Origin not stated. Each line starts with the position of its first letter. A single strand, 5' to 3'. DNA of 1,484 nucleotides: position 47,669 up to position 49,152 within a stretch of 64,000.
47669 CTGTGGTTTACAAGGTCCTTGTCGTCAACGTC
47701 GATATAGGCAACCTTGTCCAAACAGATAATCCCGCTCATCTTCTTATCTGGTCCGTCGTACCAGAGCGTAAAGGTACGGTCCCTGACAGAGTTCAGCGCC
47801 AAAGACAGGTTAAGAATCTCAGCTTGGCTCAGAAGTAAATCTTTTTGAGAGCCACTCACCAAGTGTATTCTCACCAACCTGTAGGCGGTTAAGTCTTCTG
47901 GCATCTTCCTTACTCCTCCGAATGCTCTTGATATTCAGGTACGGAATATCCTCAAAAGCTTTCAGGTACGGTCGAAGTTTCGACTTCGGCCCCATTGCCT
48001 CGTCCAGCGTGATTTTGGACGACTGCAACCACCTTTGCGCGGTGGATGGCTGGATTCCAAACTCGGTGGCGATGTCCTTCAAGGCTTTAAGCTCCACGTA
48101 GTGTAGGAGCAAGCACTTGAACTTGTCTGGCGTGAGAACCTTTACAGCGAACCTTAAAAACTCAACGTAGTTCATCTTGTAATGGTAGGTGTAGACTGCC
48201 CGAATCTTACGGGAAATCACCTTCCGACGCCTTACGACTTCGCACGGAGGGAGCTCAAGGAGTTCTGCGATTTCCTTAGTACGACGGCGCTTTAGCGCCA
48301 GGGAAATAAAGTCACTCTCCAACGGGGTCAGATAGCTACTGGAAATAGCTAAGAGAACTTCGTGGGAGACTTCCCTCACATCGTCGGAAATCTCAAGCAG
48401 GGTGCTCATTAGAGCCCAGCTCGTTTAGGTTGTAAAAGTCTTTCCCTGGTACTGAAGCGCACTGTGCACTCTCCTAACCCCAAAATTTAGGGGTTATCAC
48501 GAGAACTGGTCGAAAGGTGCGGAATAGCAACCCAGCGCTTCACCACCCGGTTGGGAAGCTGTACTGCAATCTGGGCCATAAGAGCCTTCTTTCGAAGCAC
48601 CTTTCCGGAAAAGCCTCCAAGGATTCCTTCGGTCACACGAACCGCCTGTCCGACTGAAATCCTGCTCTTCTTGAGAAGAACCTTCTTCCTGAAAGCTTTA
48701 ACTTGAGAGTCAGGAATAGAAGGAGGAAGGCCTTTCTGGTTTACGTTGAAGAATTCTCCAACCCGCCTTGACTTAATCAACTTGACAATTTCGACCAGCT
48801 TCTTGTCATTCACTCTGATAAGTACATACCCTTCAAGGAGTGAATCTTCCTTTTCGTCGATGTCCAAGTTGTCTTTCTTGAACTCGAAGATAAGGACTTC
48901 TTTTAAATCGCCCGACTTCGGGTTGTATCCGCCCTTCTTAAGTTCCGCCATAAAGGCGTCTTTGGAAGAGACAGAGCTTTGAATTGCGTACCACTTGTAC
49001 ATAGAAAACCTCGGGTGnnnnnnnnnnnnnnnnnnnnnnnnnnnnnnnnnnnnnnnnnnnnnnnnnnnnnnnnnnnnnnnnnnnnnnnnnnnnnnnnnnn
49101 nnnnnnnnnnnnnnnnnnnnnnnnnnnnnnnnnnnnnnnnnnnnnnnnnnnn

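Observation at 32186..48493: Six copies of a near-palindromic motif upstream of late genes, candidate late promoter for the phage-encoded sigma factor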

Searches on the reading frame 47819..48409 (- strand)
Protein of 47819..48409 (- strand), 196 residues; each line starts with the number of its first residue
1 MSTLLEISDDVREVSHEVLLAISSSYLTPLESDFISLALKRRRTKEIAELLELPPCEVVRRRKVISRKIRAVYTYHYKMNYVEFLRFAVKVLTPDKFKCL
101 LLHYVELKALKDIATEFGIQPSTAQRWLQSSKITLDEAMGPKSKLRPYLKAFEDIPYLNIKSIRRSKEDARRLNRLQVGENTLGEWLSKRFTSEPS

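Call 14: search_protein_families(library=pfam, proteins=[window:47819-48409:-], max_evalue=0.01)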
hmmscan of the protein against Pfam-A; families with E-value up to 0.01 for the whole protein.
window:47819-48409:- (196 aa): 3 families
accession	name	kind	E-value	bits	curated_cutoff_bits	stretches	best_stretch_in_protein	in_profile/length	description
PF08281.18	Sigma70_r4_2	-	1.8e-07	31.2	25.7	1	88-129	7-48/54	Sigma-70, region 4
PF13384.12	HTH_23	-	0.00019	21.6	24.6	1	107-129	17-39/50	Homeodomain-like domain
PF13518.12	HTH_28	-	0.00062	20.2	25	0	102-129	7-34/52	Helix-turn-helix domain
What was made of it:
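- On Sigma70 family (protein at 47819-48409): Only region 4 is matched, at 31.2 bits (call 14).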

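Call 15: search_protein_families(library=phrogs, proteins=[window:47819-48409:-], max_evalue=0.001)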
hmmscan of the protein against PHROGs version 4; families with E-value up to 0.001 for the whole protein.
window:47819-48409:- (196 aa): 3 families
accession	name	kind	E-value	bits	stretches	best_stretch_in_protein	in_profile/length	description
phrog_36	-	transcription regulation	0.00014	22.5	1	71-161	121-209/220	transcriptional regulator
phrog_351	-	transcription regulation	0.00089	18.9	0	83-175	667-760/928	RNA polymerase sigma factor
phrog_3512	-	transcription regulation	0.00091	20.4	0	92-129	66-103/130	sigma factor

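Call 36: search_dna_similar(query=window:47819-48409:-, collection=phages, mode=protein, max_evalue=0.001, max_rows=25)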
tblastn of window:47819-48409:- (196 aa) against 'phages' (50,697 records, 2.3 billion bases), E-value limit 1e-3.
No match.

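Call 37: find_homologous_proteins(query=window:47819-48409:-, max_evalue=0.001)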
Query window:47819-48409:- (196 aa): 18 proteins with E <= 0.001 among 120 candidates.
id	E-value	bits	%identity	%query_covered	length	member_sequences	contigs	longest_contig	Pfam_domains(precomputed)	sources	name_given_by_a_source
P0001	1.8e-121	420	100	100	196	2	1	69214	PF08281.19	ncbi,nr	ncbi:Sigma-70, region 4 [uncultured archaeon]|nr:Sigma-70, region 4 [uncultured archaeon]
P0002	4.8e-101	354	81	99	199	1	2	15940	PF08281.19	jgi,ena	-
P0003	2.2e-100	352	85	98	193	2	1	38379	PF08281.19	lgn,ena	-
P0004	3.0e-100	351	81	100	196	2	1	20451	PF08281.19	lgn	-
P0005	1.3e-94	333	86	90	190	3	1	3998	PF08281.19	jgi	jgi:hypothetical protein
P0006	5.5e-71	256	63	94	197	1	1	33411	PF04545.23,PF08281.19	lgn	-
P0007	8.2e-70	252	60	98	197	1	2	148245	PF04545.23,PF08281.19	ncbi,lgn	-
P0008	1.4e-67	245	59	96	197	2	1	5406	PF08281.19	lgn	-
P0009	5.4e-67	243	58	97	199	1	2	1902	PF04545.23,PF08281.19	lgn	-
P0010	1.9e-65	238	56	97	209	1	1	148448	PF08281.19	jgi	jgi:hypothetical protein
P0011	1.2e-64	235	57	99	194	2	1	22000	-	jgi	jgi:hypothetical protein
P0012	1.7e-64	235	58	96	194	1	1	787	PF08281.19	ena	-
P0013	3.3e-61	224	59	94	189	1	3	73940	-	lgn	-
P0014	7.8e-60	220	58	92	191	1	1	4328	PF13384.13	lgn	-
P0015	9.7e-59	216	57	92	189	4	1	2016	-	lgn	-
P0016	2.8e-58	214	55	90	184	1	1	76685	-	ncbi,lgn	-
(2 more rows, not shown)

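Call 38: find_encoding_contigs(protein=P0007, flank=10000, max_places=2)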
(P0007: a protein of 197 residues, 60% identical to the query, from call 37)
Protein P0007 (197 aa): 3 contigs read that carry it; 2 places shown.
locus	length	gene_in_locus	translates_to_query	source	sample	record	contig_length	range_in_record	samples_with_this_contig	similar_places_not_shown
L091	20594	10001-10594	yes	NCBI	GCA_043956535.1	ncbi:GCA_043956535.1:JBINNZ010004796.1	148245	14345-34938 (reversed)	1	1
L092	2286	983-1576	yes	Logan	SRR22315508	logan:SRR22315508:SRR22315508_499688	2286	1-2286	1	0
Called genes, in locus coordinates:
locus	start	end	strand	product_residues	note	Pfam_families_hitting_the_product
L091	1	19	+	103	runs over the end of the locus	-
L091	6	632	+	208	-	-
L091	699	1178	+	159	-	-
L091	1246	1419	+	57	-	-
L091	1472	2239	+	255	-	-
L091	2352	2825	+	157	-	-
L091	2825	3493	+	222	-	-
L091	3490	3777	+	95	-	-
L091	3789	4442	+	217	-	-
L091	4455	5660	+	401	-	PF00154:RecA_N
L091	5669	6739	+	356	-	PF13175:AAA_15, PF13476:AAA_23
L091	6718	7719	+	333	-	PF00149:Metallophos, PF12850:Metallophos_2 (weak)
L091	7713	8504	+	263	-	PF12705:PDDEXK_1, PF01930:Cas_Cas4 (weak)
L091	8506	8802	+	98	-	-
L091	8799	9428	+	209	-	PF02463:SMC_N (weak)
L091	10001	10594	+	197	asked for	PF04545:Sigma70_r4 (faint), PF08281:Sigma70_r4_2 (faint)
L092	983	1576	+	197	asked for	PF04545:Sigma70_r4 (faint), PF08281:Sigma70_r4_2 (faint)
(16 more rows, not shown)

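Call 39: find_encoding_contigs(protein=P0010, flank=10000, max_places=2)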
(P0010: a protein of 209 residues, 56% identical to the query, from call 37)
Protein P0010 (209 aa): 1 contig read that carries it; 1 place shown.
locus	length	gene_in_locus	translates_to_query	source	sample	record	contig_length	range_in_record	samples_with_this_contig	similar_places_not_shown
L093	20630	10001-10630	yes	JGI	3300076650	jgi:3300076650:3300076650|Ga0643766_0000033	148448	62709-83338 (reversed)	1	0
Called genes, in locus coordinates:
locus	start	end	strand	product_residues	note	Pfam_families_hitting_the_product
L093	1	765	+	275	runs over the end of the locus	-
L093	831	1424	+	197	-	-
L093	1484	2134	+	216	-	-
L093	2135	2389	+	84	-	-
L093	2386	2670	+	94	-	-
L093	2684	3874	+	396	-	PF00154:RecA_N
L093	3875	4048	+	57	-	-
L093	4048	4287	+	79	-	-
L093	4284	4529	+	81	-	-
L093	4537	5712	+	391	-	PF00005:ABC_tran (faint), PF13175:AAA_15 (weak), PF13476:AAA_23 (weak)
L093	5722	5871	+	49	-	-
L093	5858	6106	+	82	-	-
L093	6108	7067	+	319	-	PF00149:Metallophos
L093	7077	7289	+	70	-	-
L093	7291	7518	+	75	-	-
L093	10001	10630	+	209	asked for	PF08281:Sigma70_r4_2 (faint)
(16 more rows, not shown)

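Call 40: find_encoding_contigs(protein=P0016, flank=10000, max_places=2)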
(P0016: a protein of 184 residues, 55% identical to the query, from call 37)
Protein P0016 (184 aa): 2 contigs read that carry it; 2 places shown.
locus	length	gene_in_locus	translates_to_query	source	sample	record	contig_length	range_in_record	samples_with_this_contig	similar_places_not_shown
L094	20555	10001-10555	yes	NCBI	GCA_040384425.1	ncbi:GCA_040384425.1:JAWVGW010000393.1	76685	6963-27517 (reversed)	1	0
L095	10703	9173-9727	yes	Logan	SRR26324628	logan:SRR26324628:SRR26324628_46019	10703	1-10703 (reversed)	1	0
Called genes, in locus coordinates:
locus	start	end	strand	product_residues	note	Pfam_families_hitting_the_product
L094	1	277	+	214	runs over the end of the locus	-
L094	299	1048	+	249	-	-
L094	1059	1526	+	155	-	-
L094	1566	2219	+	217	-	-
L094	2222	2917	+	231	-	PF02511:Thy1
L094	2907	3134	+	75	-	PF11753:DUF3310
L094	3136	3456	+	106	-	-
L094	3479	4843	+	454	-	PF00154:RecA_N, PF03796:DnaB_C (weak), PF06745:ATPase (weak)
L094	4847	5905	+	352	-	PF13175:AAA_15 (weak)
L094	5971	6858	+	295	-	PF00149:Metallophos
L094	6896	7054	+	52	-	-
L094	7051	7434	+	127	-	PF24024:DUF7336 (faint)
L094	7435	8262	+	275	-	PF12705:PDDEXK_1, PF01930:Cas_Cas4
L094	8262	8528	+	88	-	-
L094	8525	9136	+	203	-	PF13304:AAA_21 (weak)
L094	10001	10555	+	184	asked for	-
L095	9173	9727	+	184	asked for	-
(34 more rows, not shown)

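Call 73: predict_structure(alignment_id=A2)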
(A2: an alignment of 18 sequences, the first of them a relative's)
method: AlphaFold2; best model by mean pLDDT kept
length: 196 residues; sequences in the alignment: 18
mean_pLDDT: 87.2   pTM: 0.80
mean pLDDT of the five models: 87.2, 86.9, 86.2, 85.8, 85.6
residues with pLDDT >= 90: 131; 70-90: 46; 50-70: 10; < 50: 9
segments of 3 or more residues with pLDDT < 50: 1-6, 194-196
pLDDT, mean of each block of 10 residues (from residue 1): 42 77 92 90 92 94 91 90 94 95 92 92 94 96 92 87 87 92 90 51
secondary structure, 60 per line:
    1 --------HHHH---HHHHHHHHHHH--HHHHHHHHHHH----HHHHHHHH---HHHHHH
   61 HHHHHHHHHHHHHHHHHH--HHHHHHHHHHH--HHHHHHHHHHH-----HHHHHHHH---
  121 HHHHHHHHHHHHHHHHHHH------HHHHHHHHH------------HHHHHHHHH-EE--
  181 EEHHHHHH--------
elements in order: H9-12 H16-26 H29-39 H44-51 H55-78 H81-91 H94-104 H110-117 H121-139 H146-154 H167-175 H183-188

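Call 75: search_solved_structures(query=A2, max_evalue=1)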
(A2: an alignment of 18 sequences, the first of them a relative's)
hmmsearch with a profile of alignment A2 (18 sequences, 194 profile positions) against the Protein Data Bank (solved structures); distinct sequences matched with E-value up to 1: 4.
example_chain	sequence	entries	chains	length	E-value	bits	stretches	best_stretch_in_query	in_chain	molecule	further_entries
1s7o_A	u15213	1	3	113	0.085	15.6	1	85-155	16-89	Hypothetical UPF0122 protein SPy1201/SpyM3_0842/SPs1042/spyM18_1152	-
6jhe_A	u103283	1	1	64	0.25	14.1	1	94-139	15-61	ECF RNA polymerase sigma factor SigW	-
8jzt_A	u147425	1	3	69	0.39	13.5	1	83-138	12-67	RNA polymerase sigma factor SigF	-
3kpf_A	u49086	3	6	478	0.98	12.2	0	63-143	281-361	Polyamine oxidase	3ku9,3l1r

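Call 76: fold_search(model_id=the predicted structure, library=pdb)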
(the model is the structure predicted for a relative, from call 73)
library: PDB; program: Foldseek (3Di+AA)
matches with E <= 10: 278; with E <= 0.001: 0
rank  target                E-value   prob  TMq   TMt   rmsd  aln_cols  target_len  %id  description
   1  9a50_A                2.5e-01  0.90  0.31  0.23  17.8       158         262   16  Integrative model of RPSB-RPOC by crosslinking MS and deep learning (released 2024-09-18)
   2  8x6g_H                4.7e-01  0.69  0.29  0.23  16.6       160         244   14  Cryo-EM structure of Staphylococcus aureus sigB-dependent RNAP-promoter open complex (released 2024-06-05)
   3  8hkc_E                5.8e-01  0.66  0.26  0.20  15.2       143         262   12  Cryo-EM structure of E. coli RNAP sigma32 complex (released 2023-05-31)
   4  7qh5_B                7.1e-01  0.44  0.27  0.18  14.9       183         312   11  The crystal structure of the sigma factor SigG1 from Streptomyces tsukubaensis NRRL18488 (released 2022-12-21)
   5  6dxo_A                7.4e-01  0.51  0.27  0.38  14.8       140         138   13  1.8 A structure of RsbN-BldN complex. (released 2018-07-11)
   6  8jzt_C                1.3e+00  0.97  0.29  0.80   2.0        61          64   23  The sigF and anti-sigma factor complex (released 2024-10-16)
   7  4nqw_A                1.3e+00  0.41  0.30  0.39  11.0       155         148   13  Structure of Mycobacterium tuberculosis extracytoplasmic function sigma factor SigK in complex with the cytosolic doma (released 2014-01-22)
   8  9a58_A                1.3e+00  0.33  0.28  0.16  19.0       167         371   15  Integrative model of SIGA-RPOC by crosslinking MS and deep learning (released 2024-09-18)
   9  3onq_D                1.5e+00  0.28  0.23  0.19   9.3       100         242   18  Crystal Structure of Regulator of Polyketide Synthase Expression BAD_0249 from Bifidobacterium adolescentis (released 2010-09-08)
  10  4i98_B                1.5e+00  0.11  0.17  0.19  12.4       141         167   18  Crystal structure of the complex between ScpA(residues 1-160)-ScpB(residues 1-183) (released 2013-01-30)
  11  8cwr_B                1.8e+00  0.66  0.23  0.41  10.6        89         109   13  Complex structure of WhiB3 and the SigmaAr4-RNAP Beta flap tip chimera in space group R3 (released 2023-05-17)
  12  8jzt_E                1.9e+00  0.93  0.29  0.77   2.1        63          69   22  The sigF and anti-sigma factor complex (released 2024-10-16)
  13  1or7_B                1.9e+00  0.23  0.28  0.33  13.9       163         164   11  Crystal Structure of Escherichia coli sigmaE with the Cytoplasmic Domain of its Anti-sigma RseA (released 2003-04-15)
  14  9e85_F                1.9e+00  0.15  0.24  0.15  16.8       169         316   10  De Novo Mycobacterium tuberculosis transcription initiation promoter complex with 6-mer RNA and closed Beta' clamp (RN (released 2025-10-01)
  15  6ido_A                2.0e+00  0.87  0.29  0.63   4.5        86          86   14  Crystal structure of Klebsiella pneumoniae sigma4 of sigmaS fusing with the RNA polymerase beta-flap-tip-helix in comp (released 2019-09-11)
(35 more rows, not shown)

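Call 89: find_related_loci(query=A2, collection=genome_contigs, flank=10000)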
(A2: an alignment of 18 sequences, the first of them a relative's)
Query A2 (196 aa) in genome_contigs; peptide patterns used: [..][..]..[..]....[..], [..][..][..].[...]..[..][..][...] (x = any residue, [..] = any of these).
30 stretches matched a pattern, but none encodes a relative of the query by tblastn (E <= 1e-3).

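Call 90: find_related_loci(query=A2, collection=viral_contigs, flank=10000)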
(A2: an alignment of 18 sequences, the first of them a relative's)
Query A2 (196 aa) in viral_contigs; peptide patterns used: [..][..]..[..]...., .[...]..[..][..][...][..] (x = any residue, [..] = any of these).
58 stretches matched a pattern; 2 encode a relative of the query (tblastn E <= 1e-3); 2 distinct loci.
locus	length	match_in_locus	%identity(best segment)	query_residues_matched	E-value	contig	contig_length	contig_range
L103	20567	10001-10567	52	8-196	3e-64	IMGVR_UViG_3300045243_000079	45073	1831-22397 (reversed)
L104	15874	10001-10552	60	6-189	1e-74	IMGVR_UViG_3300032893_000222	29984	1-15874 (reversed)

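Call 104: find_encoding_contigs(protein=P0013, flank=10000, max_places=1)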
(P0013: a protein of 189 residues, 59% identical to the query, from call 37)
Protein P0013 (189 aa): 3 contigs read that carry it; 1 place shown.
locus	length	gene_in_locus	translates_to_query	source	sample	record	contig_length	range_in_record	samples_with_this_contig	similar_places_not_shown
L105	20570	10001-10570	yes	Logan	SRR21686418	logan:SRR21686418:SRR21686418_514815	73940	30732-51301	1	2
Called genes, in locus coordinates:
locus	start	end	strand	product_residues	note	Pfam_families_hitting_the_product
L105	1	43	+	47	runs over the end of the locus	-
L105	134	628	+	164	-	-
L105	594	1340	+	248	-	-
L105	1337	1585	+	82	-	-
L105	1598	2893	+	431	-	PF00154:RecA_N, PF03796:DnaB_C (weak), PF06745:ATPase (weak)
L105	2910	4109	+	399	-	-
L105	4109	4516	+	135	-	-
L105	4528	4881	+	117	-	PF03692:CxxCxxCC (weak)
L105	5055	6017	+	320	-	PF00149:Metallophos, PF12850:Metallophos_2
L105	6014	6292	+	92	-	-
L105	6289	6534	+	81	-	-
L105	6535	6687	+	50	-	-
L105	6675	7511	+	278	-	PF12705:PDDEXK_1, PF01930:Cas_Cas4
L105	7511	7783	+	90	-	-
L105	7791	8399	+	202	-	PF02463:SMC_N (weak)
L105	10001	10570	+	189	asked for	-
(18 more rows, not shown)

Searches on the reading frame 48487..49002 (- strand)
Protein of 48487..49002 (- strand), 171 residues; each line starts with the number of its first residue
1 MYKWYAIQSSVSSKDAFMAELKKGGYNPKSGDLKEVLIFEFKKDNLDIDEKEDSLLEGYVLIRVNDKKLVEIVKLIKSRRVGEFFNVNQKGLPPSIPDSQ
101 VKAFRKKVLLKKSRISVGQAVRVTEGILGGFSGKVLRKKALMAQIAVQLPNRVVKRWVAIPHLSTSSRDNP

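Call 14: search_protein_families(library=pfam, proteins=[window:48487-49002:-], max_evalue=0.01)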
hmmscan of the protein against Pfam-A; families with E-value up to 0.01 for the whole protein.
window:48487-49002:- (171 aa): 1 family
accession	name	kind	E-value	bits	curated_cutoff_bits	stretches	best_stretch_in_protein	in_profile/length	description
PF02357.24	NusG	-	4.8e-06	27.4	22.2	1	3-105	2-93/93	Transcription termination factor nusG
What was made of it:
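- On NusG/Spt5 family (protein at 48487-49002): PF02357, 27.4 bits against a cut-off of 22.2 (call 14).
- Checked: The protein at 48487-49002 has a NusG N-terminal (NGN) domain (call 14).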

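Call 15: search_protein_families(library=phrogs, proteins=[window:48487-49002:-], max_evalue=0.001)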
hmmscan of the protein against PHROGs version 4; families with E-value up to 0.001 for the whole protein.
window:48487-49002:- (171 aa): 1 family
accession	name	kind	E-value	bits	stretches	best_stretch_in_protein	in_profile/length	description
phrog_6386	-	transcription regulation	0.00072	20.4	0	47-147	54-158/179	transcription antiterminator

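Call 95: search_solved_structures(query=window:48487-49002:-, max_evalue=1)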
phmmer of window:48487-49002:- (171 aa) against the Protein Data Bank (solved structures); distinct sequences matched with E-value up to 1: 1.
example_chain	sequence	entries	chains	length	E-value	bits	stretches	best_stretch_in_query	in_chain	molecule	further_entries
1ud9_A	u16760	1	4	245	0.42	13.9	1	66-137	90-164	DNA polymerase sliding clamp A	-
